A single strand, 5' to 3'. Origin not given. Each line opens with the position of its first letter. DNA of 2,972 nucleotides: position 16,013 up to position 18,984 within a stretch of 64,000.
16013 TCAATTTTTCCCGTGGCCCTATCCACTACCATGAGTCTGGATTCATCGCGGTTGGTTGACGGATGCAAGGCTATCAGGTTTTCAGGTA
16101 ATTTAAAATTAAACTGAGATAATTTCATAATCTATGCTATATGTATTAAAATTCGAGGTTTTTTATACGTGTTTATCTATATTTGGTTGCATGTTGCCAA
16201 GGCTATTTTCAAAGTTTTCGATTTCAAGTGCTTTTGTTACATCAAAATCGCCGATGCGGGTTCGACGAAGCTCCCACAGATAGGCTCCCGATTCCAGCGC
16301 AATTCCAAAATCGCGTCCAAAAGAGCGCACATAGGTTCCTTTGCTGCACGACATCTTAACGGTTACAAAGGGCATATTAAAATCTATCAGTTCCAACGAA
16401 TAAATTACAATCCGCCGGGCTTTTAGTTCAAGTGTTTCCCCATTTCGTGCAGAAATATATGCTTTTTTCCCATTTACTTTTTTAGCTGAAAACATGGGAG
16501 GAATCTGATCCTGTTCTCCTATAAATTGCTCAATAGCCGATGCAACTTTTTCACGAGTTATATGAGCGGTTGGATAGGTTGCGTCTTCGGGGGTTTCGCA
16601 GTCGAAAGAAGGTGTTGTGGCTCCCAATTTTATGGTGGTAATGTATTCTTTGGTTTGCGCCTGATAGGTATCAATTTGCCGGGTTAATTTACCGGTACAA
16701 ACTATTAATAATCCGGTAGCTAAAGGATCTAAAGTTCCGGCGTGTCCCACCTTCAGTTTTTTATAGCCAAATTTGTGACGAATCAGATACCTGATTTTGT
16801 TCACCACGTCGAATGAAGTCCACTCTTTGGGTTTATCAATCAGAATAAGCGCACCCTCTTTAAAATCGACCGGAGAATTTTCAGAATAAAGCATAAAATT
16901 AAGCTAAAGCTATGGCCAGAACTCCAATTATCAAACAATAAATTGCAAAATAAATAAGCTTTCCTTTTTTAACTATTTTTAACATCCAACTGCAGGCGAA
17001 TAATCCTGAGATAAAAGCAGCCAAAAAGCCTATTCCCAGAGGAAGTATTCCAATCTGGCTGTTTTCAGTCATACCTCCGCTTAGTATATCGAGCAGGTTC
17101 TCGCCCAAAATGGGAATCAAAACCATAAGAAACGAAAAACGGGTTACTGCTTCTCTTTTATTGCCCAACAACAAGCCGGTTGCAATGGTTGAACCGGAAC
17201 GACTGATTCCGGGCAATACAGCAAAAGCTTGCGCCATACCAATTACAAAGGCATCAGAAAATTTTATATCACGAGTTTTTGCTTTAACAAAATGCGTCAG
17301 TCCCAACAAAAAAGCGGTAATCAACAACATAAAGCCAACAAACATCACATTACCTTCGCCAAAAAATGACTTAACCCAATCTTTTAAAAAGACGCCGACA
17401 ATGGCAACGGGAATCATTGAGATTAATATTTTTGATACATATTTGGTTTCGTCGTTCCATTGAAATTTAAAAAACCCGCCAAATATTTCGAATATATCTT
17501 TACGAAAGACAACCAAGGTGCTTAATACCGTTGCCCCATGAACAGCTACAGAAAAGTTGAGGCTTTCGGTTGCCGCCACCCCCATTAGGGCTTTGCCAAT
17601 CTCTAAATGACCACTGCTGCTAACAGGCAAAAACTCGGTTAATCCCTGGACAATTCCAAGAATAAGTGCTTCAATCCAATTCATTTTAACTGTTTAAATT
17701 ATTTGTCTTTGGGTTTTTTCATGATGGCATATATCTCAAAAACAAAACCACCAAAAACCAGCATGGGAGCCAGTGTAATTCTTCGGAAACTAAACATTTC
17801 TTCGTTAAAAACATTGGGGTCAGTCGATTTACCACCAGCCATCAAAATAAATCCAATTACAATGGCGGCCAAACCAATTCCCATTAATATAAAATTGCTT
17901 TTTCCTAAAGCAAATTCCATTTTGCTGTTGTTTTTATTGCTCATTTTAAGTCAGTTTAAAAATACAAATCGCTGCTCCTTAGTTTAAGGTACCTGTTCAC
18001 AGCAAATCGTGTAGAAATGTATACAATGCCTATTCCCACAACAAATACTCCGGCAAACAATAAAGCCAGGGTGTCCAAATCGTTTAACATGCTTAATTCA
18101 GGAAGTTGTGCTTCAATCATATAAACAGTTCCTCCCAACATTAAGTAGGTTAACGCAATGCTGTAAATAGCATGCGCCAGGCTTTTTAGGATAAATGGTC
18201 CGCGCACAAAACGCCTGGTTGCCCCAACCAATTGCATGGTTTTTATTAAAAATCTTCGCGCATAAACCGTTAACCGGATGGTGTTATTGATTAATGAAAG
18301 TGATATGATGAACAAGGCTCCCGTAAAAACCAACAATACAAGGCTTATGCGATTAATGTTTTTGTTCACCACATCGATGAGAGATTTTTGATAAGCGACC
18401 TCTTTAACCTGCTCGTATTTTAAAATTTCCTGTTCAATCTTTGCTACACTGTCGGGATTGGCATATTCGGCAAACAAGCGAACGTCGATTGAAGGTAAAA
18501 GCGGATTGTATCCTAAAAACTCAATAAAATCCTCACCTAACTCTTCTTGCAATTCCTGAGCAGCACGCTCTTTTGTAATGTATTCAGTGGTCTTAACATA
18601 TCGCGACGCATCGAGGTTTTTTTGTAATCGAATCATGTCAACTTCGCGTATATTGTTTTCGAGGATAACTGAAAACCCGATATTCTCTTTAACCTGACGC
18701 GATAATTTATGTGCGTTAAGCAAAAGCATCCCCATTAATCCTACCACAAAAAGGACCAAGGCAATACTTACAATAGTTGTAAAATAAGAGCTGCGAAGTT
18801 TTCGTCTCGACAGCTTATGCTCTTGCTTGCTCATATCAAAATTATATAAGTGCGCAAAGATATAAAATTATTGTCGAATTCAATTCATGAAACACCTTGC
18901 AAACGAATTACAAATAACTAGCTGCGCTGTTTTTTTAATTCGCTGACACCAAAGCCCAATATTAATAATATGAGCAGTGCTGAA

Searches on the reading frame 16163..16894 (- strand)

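Call 85: search_protein_families(library=pfam, proteins=[window:16163-16894:-], max_evalue=0.001)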
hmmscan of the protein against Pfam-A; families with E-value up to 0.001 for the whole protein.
window:16163-16894:- (243 aa): 2 families
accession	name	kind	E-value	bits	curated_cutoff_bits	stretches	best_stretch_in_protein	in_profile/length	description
PF01509.24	TruB_N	-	4.1e-51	173.7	27.3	1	42-189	4-149/149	TruB family pseudouridylate synthase (N terminal domain)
PF16198.10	TruB_C_2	-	9.5e-06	26.1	29.3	1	190-232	1-43/66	tRNA pseudouridylate synthase B C-terminal domain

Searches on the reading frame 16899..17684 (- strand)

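Call 85: search_protein_families(library=pfam, proteins=[window:16899-17684:-], max_evalue=0.001)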
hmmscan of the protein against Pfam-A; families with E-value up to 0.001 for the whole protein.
window:16899-17684:- (261 aa): 1 family
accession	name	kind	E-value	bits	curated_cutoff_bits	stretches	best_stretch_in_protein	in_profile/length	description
PF02673.24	BacA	-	1.6e-74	251.3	33.4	1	6-256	1-257/257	Bacitracin resistance protein BacA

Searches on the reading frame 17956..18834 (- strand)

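Call 85: search_protein_families(library=pfam, proteins=[window:17956-18834:-], max_evalue=0.001)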
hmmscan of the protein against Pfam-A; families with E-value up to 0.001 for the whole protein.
window:17956-18834:- (292 aa): 2 families
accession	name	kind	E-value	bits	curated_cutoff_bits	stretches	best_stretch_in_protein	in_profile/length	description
PF18075.7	FtsX_ECD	-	2.1e-15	57.5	23.5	1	54-146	3-96/96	FtsX extracellular domain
PF02687.27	FtsX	-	1.7e-08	35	25.5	1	169-280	2-117/120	FtsX-like permease C-terminal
